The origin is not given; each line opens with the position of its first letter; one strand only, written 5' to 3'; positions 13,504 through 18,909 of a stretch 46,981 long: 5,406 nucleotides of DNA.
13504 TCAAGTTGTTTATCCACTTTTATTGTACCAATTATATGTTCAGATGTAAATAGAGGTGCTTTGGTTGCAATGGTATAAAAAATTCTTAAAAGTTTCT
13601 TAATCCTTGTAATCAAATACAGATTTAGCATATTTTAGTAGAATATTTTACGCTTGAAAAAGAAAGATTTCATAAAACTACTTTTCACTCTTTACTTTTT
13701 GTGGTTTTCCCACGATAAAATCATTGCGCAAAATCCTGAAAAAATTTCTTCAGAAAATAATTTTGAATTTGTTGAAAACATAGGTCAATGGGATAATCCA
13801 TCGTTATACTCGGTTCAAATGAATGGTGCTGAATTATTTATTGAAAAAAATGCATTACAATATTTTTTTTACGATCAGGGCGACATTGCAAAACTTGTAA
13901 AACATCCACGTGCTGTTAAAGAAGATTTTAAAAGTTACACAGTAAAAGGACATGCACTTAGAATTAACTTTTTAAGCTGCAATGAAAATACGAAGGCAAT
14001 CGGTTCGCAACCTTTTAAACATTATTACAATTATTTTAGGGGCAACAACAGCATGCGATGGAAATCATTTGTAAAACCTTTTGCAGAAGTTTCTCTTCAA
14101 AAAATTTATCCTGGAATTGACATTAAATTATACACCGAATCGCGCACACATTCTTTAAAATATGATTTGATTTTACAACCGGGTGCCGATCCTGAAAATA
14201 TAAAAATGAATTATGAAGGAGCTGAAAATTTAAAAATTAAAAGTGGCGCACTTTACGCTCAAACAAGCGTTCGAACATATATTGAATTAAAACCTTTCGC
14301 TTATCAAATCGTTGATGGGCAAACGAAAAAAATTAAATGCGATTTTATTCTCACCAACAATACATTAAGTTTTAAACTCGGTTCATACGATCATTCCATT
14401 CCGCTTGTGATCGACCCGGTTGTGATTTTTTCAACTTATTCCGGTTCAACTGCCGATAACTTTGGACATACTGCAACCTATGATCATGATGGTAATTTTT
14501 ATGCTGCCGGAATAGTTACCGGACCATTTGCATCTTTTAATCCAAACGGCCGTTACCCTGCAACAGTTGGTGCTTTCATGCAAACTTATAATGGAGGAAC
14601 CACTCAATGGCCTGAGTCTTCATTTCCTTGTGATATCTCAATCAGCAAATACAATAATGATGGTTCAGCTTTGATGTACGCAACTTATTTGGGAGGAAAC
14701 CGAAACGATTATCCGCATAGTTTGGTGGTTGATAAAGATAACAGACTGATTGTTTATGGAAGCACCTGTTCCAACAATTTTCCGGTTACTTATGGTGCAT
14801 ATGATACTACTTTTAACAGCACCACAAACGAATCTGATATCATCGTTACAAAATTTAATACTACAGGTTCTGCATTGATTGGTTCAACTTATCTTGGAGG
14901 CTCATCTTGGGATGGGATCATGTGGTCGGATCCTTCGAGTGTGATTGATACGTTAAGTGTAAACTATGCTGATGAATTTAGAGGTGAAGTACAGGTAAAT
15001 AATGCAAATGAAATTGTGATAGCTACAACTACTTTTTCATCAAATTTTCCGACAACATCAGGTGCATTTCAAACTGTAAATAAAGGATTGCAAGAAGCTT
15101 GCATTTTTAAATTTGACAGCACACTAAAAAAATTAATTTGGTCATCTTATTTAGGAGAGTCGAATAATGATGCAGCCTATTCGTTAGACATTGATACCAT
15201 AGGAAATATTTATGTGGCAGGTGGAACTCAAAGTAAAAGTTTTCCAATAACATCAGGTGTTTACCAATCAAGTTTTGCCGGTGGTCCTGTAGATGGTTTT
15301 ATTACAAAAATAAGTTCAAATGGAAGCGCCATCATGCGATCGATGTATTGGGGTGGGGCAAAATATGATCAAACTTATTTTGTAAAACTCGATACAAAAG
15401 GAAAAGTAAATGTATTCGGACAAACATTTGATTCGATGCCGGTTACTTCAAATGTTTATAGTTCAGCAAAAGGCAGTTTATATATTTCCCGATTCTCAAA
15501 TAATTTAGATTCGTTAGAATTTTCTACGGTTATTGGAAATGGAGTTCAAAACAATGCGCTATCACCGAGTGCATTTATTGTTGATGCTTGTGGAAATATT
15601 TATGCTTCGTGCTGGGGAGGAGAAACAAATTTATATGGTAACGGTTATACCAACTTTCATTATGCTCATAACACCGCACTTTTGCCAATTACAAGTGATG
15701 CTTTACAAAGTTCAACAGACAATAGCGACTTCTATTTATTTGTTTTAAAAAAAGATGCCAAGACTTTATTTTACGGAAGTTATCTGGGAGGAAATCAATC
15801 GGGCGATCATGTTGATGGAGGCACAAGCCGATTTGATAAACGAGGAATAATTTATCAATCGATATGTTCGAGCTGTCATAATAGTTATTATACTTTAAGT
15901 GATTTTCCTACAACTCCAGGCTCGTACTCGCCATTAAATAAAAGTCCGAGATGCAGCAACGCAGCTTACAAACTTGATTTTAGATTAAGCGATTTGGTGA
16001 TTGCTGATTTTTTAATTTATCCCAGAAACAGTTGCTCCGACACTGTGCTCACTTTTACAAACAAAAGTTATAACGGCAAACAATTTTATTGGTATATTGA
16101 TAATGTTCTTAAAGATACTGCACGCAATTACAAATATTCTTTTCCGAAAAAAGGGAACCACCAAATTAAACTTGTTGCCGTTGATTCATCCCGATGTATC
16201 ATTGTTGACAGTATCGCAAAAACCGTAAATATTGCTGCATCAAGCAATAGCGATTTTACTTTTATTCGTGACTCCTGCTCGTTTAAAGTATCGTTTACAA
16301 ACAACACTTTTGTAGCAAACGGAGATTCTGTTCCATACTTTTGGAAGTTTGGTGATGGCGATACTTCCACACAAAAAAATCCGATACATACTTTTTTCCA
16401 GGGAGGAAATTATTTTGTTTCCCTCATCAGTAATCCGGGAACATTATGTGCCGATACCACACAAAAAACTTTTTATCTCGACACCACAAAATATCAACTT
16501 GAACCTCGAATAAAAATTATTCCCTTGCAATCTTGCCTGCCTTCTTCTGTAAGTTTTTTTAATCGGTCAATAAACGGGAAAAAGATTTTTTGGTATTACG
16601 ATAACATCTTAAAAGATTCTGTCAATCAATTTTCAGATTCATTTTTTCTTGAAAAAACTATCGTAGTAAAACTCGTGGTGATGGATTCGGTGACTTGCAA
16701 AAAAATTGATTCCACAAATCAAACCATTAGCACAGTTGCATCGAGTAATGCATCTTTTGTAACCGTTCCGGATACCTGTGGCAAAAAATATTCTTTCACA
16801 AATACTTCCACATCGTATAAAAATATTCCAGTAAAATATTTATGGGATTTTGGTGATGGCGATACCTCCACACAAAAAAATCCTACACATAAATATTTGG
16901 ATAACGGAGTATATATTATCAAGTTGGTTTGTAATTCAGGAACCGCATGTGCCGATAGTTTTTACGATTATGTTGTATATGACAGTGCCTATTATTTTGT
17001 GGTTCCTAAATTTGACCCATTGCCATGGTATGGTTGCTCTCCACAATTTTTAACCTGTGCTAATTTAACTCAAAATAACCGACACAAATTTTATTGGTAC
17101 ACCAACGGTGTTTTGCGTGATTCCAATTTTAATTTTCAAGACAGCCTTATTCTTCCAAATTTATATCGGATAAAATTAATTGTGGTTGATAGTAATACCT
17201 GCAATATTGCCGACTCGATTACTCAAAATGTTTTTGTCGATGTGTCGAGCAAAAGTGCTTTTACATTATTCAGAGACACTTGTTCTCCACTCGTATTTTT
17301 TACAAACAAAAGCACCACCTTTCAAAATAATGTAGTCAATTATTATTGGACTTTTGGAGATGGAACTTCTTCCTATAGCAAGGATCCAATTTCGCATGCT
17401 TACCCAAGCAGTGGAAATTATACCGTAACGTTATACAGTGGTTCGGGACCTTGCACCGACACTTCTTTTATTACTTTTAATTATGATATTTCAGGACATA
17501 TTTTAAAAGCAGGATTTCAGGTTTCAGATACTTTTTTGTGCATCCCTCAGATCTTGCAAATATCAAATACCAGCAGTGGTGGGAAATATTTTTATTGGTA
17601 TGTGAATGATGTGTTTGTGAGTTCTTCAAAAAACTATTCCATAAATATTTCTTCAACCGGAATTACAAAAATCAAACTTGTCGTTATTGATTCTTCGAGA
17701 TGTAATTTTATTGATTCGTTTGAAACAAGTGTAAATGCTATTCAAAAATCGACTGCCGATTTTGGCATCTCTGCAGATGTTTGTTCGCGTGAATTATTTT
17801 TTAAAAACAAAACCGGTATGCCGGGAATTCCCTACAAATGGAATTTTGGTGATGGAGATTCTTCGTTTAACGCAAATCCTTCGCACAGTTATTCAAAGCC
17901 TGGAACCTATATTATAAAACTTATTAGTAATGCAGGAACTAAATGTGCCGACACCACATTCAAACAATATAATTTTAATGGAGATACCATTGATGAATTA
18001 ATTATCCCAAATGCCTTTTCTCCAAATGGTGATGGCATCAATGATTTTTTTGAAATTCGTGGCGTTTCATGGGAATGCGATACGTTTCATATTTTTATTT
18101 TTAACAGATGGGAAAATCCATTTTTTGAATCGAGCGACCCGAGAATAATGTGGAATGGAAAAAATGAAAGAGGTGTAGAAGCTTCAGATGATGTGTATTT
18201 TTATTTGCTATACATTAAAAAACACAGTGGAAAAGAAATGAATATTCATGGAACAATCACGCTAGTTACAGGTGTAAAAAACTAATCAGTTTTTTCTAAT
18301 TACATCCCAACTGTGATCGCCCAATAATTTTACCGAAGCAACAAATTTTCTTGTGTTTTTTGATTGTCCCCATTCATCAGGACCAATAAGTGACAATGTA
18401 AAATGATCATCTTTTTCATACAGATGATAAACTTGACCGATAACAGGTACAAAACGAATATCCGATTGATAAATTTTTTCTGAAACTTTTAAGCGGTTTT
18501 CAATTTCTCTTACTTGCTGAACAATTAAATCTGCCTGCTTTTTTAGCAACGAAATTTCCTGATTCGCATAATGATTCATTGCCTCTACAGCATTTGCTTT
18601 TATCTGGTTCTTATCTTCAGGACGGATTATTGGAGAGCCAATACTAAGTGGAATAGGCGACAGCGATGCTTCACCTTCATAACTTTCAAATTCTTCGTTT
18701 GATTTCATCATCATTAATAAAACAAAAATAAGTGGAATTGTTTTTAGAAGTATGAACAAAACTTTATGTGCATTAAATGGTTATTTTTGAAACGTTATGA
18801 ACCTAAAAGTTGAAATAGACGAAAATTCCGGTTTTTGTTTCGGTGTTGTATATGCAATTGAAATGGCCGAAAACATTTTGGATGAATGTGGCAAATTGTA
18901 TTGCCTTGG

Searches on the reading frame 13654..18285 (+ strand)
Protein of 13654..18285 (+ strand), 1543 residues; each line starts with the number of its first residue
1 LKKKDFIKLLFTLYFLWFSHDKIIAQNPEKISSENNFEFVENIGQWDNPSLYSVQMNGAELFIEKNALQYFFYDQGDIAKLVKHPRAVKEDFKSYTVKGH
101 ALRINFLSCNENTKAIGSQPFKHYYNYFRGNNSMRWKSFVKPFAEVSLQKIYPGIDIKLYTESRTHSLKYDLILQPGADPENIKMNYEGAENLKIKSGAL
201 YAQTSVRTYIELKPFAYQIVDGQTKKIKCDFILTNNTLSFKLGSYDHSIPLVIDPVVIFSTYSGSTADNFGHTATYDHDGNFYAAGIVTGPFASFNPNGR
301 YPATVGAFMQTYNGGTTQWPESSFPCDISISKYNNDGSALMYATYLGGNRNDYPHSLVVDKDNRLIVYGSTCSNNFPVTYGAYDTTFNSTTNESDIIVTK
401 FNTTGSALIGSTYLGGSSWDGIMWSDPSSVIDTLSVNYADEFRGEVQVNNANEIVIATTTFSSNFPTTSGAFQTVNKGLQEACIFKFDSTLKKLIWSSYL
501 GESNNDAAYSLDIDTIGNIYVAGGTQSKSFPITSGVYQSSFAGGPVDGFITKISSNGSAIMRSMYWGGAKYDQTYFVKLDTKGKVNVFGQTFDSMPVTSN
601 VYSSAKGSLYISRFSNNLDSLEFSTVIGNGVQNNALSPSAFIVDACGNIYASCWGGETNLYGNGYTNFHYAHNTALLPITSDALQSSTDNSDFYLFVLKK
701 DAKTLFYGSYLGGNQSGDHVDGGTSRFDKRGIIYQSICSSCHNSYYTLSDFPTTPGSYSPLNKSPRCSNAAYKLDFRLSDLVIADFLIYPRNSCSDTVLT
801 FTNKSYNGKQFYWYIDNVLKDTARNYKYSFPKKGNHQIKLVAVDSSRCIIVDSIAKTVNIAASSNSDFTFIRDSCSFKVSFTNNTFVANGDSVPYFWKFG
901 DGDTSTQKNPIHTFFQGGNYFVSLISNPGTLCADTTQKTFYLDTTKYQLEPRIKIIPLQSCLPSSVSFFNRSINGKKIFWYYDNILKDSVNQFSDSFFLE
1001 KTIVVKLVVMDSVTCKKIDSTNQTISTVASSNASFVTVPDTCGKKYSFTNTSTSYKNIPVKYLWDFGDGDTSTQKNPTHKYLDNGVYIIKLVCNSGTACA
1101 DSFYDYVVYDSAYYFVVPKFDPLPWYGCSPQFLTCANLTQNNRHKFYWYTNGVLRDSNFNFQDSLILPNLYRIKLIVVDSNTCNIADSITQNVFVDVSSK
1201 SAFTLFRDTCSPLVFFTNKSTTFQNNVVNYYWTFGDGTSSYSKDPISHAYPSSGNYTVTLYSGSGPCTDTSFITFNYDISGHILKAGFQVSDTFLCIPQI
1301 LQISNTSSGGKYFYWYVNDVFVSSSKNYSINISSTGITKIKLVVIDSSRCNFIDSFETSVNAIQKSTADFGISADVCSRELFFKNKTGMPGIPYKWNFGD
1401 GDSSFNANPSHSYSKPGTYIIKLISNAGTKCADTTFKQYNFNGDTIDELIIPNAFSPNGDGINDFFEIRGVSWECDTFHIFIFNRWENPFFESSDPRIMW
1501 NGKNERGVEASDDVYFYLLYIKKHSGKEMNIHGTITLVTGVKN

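Call 34: search_protein_families(library=pfam, proteins=[window:13654-18285:+], max_evalue=0.0001)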
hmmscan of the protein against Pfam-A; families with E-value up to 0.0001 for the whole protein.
window:13654-18285:+ (1543 aa): 6 families
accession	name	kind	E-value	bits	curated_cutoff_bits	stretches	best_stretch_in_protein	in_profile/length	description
PF25778.1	DUF7948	-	2.5e-66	224.2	27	1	39-256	1-214/214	Domain of unknown function (DUF7948)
PF18911.6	PKD_4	-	1.3e-44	150.5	27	4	1043-1101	17-76/85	PKD domain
PF00801.26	PKD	-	5.9e-29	100.3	23.5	4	1211-1261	7-64/80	PKD domain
PF13585.12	CHU_C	-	1.1e-16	61.1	27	1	1450-1528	2-79/86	CHU_C Type IX secretion signal domain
PF06739.17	SBBP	-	2.1e-08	34.4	20.5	1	495-531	1-38/38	Beta-propeller repeat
PF06832.18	BiPBP_C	-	1.9e-06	28.1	26.8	0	800-841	36-79/90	Penicillin-Binding Protein C-terminus Family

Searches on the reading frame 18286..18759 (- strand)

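Call 34: search_protein_families(library=pfam, proteins=[window:18286-18759:-], max_evalue=0.0001)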
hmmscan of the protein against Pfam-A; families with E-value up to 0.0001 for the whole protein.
window:18286-18759:- (157 aa): 1 family
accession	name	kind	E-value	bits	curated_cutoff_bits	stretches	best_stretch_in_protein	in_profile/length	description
PF10504.14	DUF2452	-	6.6e-13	48.9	25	1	56-154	39-137/156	Protein of unknown function (DUF2452)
